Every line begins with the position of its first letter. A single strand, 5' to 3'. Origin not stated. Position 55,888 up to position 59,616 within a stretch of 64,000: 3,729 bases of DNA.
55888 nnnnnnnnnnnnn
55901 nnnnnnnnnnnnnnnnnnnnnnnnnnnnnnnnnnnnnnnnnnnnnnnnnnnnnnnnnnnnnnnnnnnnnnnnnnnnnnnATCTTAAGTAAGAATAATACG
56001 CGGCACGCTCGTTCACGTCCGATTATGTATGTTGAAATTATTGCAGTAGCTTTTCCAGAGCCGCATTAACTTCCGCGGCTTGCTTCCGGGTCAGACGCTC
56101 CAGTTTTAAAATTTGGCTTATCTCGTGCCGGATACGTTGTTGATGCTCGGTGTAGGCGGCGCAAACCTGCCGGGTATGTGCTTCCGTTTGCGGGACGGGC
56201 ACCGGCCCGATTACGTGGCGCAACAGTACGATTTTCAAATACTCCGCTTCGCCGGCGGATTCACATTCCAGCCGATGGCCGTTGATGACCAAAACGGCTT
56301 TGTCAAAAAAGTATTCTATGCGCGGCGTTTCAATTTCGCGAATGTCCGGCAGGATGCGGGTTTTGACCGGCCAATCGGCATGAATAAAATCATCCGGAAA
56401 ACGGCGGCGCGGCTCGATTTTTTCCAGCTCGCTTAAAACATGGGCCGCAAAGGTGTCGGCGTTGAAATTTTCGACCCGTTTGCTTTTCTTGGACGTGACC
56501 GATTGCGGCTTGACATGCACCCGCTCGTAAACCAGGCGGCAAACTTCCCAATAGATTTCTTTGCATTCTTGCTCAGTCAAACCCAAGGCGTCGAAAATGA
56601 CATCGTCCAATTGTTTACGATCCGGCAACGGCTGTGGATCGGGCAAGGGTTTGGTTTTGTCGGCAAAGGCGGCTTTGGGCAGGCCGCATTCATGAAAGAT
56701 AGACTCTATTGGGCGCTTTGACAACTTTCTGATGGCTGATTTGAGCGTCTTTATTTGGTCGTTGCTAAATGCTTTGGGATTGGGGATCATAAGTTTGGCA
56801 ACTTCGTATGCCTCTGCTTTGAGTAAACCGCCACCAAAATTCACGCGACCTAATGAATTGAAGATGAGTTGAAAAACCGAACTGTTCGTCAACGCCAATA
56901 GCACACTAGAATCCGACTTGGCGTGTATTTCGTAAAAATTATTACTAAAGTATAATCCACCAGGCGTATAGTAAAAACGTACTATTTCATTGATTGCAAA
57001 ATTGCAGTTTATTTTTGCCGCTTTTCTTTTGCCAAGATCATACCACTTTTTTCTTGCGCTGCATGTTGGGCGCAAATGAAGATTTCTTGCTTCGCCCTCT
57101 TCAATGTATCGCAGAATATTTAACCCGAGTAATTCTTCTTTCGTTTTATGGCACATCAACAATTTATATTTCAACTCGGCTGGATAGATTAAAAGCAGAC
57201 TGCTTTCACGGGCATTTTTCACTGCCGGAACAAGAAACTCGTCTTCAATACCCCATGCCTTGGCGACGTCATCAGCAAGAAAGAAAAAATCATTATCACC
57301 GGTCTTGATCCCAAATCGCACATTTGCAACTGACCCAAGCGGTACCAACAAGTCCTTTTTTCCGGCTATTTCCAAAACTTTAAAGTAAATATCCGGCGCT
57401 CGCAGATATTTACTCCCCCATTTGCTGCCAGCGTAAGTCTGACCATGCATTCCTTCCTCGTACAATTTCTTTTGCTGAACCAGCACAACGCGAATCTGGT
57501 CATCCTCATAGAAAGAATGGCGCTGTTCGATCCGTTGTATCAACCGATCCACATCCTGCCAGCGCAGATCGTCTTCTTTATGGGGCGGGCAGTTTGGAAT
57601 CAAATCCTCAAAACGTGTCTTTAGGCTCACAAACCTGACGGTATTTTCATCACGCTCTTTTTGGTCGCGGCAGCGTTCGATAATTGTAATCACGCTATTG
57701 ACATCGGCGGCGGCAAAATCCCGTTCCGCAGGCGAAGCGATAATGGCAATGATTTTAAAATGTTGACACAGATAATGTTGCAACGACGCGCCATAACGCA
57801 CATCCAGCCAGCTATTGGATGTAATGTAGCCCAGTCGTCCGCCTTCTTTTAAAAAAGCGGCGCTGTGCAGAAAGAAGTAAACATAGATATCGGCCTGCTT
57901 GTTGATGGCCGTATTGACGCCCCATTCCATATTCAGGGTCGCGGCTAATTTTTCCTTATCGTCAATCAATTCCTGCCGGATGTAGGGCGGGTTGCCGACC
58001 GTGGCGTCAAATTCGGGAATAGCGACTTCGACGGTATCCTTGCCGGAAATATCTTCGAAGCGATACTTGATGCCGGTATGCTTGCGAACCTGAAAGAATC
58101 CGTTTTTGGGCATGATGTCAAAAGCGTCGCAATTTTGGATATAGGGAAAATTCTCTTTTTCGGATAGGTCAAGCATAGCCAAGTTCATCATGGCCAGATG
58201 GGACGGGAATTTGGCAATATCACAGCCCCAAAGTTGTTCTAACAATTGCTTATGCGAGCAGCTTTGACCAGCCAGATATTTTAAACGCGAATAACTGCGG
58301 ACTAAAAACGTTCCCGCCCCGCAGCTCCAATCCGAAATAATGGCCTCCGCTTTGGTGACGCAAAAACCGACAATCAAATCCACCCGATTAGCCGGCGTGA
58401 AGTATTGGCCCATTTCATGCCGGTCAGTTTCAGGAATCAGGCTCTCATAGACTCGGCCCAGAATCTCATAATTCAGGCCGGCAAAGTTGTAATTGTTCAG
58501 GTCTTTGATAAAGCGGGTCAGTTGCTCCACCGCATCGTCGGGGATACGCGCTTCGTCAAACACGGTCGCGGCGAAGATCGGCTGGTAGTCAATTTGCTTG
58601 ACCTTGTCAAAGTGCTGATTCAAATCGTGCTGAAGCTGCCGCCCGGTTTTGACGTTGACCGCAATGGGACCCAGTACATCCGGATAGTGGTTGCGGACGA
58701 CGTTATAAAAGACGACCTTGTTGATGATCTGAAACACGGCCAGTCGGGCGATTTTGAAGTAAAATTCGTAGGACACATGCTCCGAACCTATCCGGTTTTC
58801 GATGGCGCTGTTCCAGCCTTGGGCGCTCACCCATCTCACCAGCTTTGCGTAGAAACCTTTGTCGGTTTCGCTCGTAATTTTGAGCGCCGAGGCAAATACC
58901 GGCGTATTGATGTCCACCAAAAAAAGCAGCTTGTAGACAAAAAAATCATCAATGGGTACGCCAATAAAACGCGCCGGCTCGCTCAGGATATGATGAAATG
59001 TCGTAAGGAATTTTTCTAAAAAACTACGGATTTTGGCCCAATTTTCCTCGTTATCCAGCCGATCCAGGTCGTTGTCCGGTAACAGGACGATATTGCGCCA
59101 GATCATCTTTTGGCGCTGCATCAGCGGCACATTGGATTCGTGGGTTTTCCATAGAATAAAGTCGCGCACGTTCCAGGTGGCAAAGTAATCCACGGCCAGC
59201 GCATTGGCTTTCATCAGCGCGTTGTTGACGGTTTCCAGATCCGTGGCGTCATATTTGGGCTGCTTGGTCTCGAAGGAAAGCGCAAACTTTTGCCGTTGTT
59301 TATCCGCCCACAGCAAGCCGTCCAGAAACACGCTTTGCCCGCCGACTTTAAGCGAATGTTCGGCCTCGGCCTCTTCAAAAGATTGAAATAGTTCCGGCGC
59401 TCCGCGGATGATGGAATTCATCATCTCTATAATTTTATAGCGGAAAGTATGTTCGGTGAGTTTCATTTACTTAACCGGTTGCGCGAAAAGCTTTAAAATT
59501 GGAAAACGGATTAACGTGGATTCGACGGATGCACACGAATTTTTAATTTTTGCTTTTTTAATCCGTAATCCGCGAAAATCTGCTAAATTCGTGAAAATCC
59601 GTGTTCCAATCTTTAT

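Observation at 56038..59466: Solitary 1142-aa fused nuclease/methyltransferase/TRD gene (Type IIG/IIL-like), with a ~220-aa C-terminal extension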

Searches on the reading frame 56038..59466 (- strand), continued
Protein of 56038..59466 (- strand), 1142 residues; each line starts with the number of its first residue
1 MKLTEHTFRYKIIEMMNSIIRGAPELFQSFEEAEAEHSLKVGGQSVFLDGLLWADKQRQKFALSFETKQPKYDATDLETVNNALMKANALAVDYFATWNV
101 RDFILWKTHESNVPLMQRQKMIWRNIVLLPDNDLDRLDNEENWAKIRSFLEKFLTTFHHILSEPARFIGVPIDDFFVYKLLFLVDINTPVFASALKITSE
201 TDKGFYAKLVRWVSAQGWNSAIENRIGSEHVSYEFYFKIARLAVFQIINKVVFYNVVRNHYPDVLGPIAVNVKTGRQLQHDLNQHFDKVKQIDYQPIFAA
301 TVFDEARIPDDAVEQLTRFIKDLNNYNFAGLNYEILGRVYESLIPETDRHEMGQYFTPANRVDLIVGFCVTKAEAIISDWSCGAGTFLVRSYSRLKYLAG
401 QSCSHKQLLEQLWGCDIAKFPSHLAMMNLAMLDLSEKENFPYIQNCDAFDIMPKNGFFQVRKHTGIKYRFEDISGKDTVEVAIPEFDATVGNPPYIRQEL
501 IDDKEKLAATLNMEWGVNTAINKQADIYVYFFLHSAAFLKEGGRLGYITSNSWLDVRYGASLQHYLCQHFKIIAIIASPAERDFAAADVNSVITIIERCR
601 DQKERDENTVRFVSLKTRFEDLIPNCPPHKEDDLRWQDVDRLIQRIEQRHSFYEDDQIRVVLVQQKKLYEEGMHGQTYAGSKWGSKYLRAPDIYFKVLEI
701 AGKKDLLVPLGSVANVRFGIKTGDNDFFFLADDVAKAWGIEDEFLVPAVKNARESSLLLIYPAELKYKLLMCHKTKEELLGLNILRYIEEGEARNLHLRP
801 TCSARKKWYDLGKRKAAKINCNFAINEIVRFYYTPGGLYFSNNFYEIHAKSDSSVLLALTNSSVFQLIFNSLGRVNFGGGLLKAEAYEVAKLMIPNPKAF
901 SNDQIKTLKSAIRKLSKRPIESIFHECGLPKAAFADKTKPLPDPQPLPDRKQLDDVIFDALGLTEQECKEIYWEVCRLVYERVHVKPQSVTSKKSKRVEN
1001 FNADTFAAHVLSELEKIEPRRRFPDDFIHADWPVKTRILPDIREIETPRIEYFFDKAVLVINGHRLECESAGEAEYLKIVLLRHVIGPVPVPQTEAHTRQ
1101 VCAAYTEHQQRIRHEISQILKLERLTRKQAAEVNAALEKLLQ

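Call 65: search_dna_similar(query=window:56041-59466:-, collection=phages, mode=protein, max_rows=8)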
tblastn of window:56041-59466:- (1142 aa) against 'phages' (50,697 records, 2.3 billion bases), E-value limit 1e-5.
Records with a match: 37; places in all: 37; records where one place covers at least 80% of the query: 0.
Best place of each record, by identity: <60% 37.
By first word of the organism name: Halorubrum 21; Haloarcula 9; Listeria 2; Halophage 2; Hardygib1 1; Mycobacterium 1; Synechococcus 1.
By host as written in the record: Halorubrum sp. 13; Haloarcula californiae 7; Halorubrum sodomense 3; Listeria monocytogenes 2; - 2; Halorubrum coriense 2; Haloarcula japonica 2; Halorubrum sp. s5a-3 2; and 4 more.
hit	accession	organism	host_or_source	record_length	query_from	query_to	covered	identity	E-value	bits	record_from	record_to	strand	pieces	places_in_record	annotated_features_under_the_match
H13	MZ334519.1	Haloarcula virus HCTV-6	Haloarcula californiae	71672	80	911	73%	24.9%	3e-58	227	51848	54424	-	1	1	type IIG restriction modification enzyme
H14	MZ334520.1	Haloarcula virus HCTV-15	Haloarcula californiae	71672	80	911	73%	24.9%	3e-58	227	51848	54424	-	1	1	type IIG restriction modification enzyme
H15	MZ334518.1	Halorubrum virus HRTV-11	Halorubrum sp.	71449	174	911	65%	24.9%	6e-58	226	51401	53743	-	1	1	type IIG restriction modification enzyme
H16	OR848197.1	Listeria phage LM 4-14-1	Listeria monocytogenes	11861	282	649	32%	24.8%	4e-8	64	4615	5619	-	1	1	record has no annotation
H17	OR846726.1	Listeria phage LM 4-11-1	Listeria monocytogenes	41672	282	649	32%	24.8%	4e-8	64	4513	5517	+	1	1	record has no annotation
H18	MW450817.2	Halorubrum virus VOLN27B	Halorubrum sp. LN27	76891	224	598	33%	23.1%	5e-19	100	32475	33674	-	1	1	SAM-dependent DNA methyltransferase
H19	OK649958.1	Hardygib1 virus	Haloferax gibbonsii Ma2.38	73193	224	598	33%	23.1%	1e-18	99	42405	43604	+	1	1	DNA methylase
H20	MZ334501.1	Halorubrum sodomense tailed virus 4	Halorubrum sodomense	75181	224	598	33%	23.1%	1e-18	99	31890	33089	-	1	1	type IIG restriction modification enzyme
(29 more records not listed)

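Call 66: get_annotated_region(hit=H3, flank=6000)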
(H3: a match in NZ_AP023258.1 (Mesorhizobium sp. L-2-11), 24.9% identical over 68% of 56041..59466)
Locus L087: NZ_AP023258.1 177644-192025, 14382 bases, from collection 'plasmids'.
description: Mesorhizobium sp. L-2-11 plasmid MesoLjLa2
organism: Mesorhizobium sp. L-2-11 (NCBI taxid 2744521)
taxonomy: Bacteria; Pseudomonadota; Alphaproteobacteria; Hyphomicrobiales; Phyllobacteriaceae; Mesorhizobium; Mesorhizobium sp. L-2-11
host: -; source: Lotus japonicus; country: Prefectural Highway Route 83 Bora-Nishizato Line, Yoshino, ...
typing (MOB-suite, as given by PLSDB): conjugative; replicon rep_cluster_490; relaxase MOBP,MOBQ; mating-pair formation MPF_T
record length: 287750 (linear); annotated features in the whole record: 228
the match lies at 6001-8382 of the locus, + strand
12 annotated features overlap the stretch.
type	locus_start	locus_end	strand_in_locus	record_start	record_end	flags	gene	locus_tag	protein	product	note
CDS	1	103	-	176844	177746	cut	-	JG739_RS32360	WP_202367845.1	ABC transporter ATP-binding protein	-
CDS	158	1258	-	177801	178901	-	sfnG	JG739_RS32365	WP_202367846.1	dimethylsulfone monooxygenase SfnG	GO:0006790 - sulfur compound metabolic process [Evidence IEA]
CDS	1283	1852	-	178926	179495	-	msuE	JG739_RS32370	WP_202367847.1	FMN reductase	-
CDS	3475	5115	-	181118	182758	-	-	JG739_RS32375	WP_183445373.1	IS66 family transposase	-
CDS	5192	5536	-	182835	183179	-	tnpB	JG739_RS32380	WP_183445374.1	IS66 family insertion sequence element accessory protein TnpB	-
CDS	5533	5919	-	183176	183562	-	-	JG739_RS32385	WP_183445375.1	transposase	GO:0006313 - DNA transposition [Evidence IEA]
CDS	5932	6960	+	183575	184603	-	-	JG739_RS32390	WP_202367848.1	N-6 DNA methylase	GO:0006306 - DNA methylation [Evidence IEA]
CDS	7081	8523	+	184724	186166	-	-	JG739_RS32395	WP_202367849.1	hypothetical protein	-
CDS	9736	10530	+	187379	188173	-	-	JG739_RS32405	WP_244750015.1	DUF6088 family protein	-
CDS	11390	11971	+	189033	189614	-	-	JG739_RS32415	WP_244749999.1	reverse transcriptase domain-containing protein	-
CDS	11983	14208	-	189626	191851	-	-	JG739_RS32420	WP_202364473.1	recombinase family protein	GO:0006310 - DNA recombination [Evidence IEA]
CDS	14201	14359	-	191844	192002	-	-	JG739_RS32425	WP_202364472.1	hypothetical protein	-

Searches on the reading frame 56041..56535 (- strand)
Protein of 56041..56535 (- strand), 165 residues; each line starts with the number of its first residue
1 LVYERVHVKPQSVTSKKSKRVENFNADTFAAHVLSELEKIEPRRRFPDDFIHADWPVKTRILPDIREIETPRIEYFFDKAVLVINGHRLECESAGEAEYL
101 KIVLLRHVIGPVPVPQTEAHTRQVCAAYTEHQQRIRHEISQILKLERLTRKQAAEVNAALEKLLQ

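Call 22: search_solved_structures(query=A2, max_evalue=10)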
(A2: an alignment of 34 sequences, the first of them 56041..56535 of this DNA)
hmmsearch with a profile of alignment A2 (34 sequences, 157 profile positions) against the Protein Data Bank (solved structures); distinct sequences matched with E-value up to 10: 6.
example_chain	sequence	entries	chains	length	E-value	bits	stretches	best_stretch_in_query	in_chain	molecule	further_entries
2mq8_A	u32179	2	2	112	0.2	14.7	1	20-52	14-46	De novo designed protein LFR1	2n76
7qax_A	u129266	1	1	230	0.21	14.6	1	20-83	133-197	Cyclodipeptide synthase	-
7qau_A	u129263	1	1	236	0.22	14.5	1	20-83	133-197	Cyclodipeptide synthase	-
7qb8_A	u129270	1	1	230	0.23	14.5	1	20-83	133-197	Cyclodipeptide synthase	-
7qay_A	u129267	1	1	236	0.24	14.4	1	20-83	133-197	Cyclodipeptide synthase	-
1hle_A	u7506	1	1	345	0.92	12.5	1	37-63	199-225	HORSE LEUKOCYTE ELASTASE INHIBITOR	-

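Call 23: search_protein_families(library=pfam, alignment_id=A2, max_evalue=1)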
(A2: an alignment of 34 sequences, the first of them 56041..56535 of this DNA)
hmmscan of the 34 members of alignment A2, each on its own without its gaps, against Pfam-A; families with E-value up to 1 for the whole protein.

A. member 1, window:56041-56535:- (165 aa): 0 families

B. families by the number of members that match (of 34 scanned): 39 families (the first 25 are shown)
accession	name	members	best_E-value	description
PF23067.1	MG280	2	0.089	Uncharacterised protein MG280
PF12363.14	Phage_TAC_12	1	0.0026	Phage tail assembly chaperone protein, TAC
PF06050.19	HGD-D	1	0.0036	2-hydroxyglutaryl-CoA dehydratase, D-component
PF03737.21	RraA-like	1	0.008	Aldolase/RraA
PF11485.14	STK_08120-like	1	0.0084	STK_08120-like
PF16815.10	HRI1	1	0.015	Protein HRI1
PF20825.2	Saposin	1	0.02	Saposin-like domain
PF07120.17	DUF1376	1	0.024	Protein of unknown function (DUF1376)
PF02691.21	VacA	1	0.031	Vacuolating cyotoxin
PF20304.3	Sp-CxC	1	0.033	Small protein from certain CxC ATPase-based DNA modification systems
PF07998.17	Peptidase_M54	1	0.033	Peptidase family M54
PF02493.26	MORN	1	0.037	MORN repeat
PF01593.30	Amino_oxidase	1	0.039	Flavin containing amine oxidoreductase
PF20442.3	BrxL_N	1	0.048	BREX system Lon protease-like protein BrxL N-terminal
PF03469.19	XH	1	0.049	XH domain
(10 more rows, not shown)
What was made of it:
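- Tried and rejected: Tail domain, sequence searches: Pfam on all 34 members and a PDB profile search gave nothing meaningful (calls 22, 23).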

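Call 26: predict_structure(alignment_id=A2)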
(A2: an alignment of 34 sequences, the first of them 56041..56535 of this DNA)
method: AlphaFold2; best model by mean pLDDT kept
length: 165 residues; sequences in the alignment: 34
mean_pLDDT: 89.0   pTM: 0.76
mean pLDDT of the five models: 89.0, 88.0, 86.4, 85.9, 84.2
residues with pLDDT >= 90: 132; 70-90: 12; 50-70: 14; < 50: 7
segments of 3 or more residues with pLDDT < 50: 1-3
pLDDT, mean of each block of 10 residues (from residue 1): 49 52 88 95 94 97 90 95 96 97 93 97 97 95 94 95 87
secondary structure, 60 per line:
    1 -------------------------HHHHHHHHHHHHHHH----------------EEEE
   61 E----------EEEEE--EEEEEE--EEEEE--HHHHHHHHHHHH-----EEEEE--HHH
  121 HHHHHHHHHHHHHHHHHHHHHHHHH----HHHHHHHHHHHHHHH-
elements in order: H26-40 E57-61 E72-76 E79-84 E87-91 H94-105 E111-115 H118-145 H150-164
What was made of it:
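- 56038..56514 (-): Residues ~985-1142 plus the stop codon: Lys/Arg-rich linker followed by a family-specific C-terminal domain (helix, five-stranded sheet with one helix, long helical hairpin). Model pLDDT 89.0 (call 26).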

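Call 43: search_protein_representatives(alignment_id=A2)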
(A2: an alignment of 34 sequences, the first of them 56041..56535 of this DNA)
Query: 34 sequences, 157 profile positions. Proteins with E-value up to 0.001 (for the whole library): 640; up to 1e-10: 234; up to 1e-30: 41. The best 150 are listed.
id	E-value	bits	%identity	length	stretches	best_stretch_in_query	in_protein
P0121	1.2e-48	181.1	-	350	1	1-157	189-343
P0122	2.6e-47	176.8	-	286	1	1-157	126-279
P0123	2.4e-46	173.6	-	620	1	2-157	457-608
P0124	1.7e-45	170.9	-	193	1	1-157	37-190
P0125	3.4e-45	169.9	-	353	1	1-157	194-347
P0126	1.7e-43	164.5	-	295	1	1-156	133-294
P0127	5.8e-43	162.7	-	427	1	1-157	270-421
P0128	2.7e-42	160.5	-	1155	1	1-157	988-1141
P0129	7.9e-42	159.0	-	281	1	1-157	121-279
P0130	6.6e-41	156.0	-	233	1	1-157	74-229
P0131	6.6e-41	156.0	-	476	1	1-157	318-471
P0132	1.2e-40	155.2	-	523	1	1-156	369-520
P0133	3.9e-40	153.5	-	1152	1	1-157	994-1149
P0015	2.6e-39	150.8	-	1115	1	1-157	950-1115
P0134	3.9e-39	150.3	-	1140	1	1-155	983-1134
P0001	7.8e-37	142.8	-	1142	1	1-155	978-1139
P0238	1.3e-16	77.1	-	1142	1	1-156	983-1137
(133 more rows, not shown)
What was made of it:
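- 56038..56514 (-): The profile finds 640 representative clusters; in the 150 listed the match lies at or near the C-terminal end of the protein, or the protein is a stand-alone 105-160 aa ORF (call 43).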

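Call 47: fold_search(model_id=the predicted structure, library=pdb)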
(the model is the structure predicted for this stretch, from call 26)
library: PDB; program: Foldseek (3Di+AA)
matches with E <= 10: 340; with E <= 0.001: 0
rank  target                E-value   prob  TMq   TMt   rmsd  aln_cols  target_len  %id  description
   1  5lq4_A                1.4e+00  0.09  0.15  0.07  15.5        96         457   19  The Structure of ThcOx, the First Oxidase Protein from the Cyanobactin Pathways (released 2016-11-09)
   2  9asq_B                1.4e+00  0.04  0.15  0.11  16.9       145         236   14  Human Drosha, DGCR8 and SRSF3 in complex with Pri-let-7f1 (released 2024-09-04)
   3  6zj3_LT               1.5e+00  0.07  0.14  0.13  10.9        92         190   15  Cryo-EM structure of the highly atypical cytoplasmic ribosome of Euglena gracilis (released 2020-10-07)
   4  6m6a_D                1.6e+00  0.06  0.19  0.04  12.6       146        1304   12  Cryo-EM structure of Thermus thermophilus Mfd in complex with RNA polymerase (released 2020-10-14)
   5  7ytu_A                1.7e+00  0.12  0.13  0.30   9.5        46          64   17  Crystal structure of vaccinia virus G3/L5 sub-complex (SeMet-labeled, P31 space group) (released 2023-02-08)
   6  5lq4_B                1.8e+00  0.08  0.17  0.07  14.8        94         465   18  The Structure of ThcOx, the First Oxidase Protein from the Cyanobactin Pathways (released 2016-11-09)
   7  8bh3_D                1.9e+00  0.07  0.17  0.18   7.1        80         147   19  DNA-PK Ku80 mediated dimer bound to PAXX (released 2023-06-07)
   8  6za4_A                1.9e+00  0.07  0.16  0.07  14.2        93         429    9  M. tuberculosis salicylate synthase MbtI in complex with 5-(3-cyanophenyl)furan-2-carboxylate (released 2020-07-01)
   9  6xby_H                1.9e+00  0.03  0.15  0.12  25.1       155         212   12  Cryo-EM structure of V-ATPase from bovine brain, state 2 (released 2020-08-19)
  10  3k44_B                2.0e+00  0.03  0.13  0.15  17.6       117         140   10  Crystal Structure of Drosophila melanogaster Pur-alpha (released 2009-10-27)
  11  9fok_D                2.2e+00  0.06  0.20  0.04  12.8       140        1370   14  Ap4G bound in de novo transcription initiation T. thermophilus RNA polymerase complex with TC DNA template (released 2025-12-17)
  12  3d5l_A                2.2e+00  0.04  0.15  0.13  11.8       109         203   10  Crystal structure of regulatory protein RecX (released 2008-06-10)
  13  7rdq_D                2.3e+00  0.06  0.19  0.04  12.1       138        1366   15  Cryo-EM structure of Thermus thermophilus reiterative transcription complex with 11nt oligo-G RNA (released 2022-02-02)
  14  4g7o_N                2.3e+00  0.05  0.17  0.04  11.9       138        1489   14  Crystal structure of Thermus thermophilus transcription initiation complex containing 2 nt of RNA (released 2012-10-31)
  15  3rv9_A                2.4e+00  0.06  0.16  0.08  13.6        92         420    9  Structure of a M. tuberculosis Salicylate Synthase, MbtI, in Complex with an Inhibitor with Ethyl R-Group (released 2012-05-09)
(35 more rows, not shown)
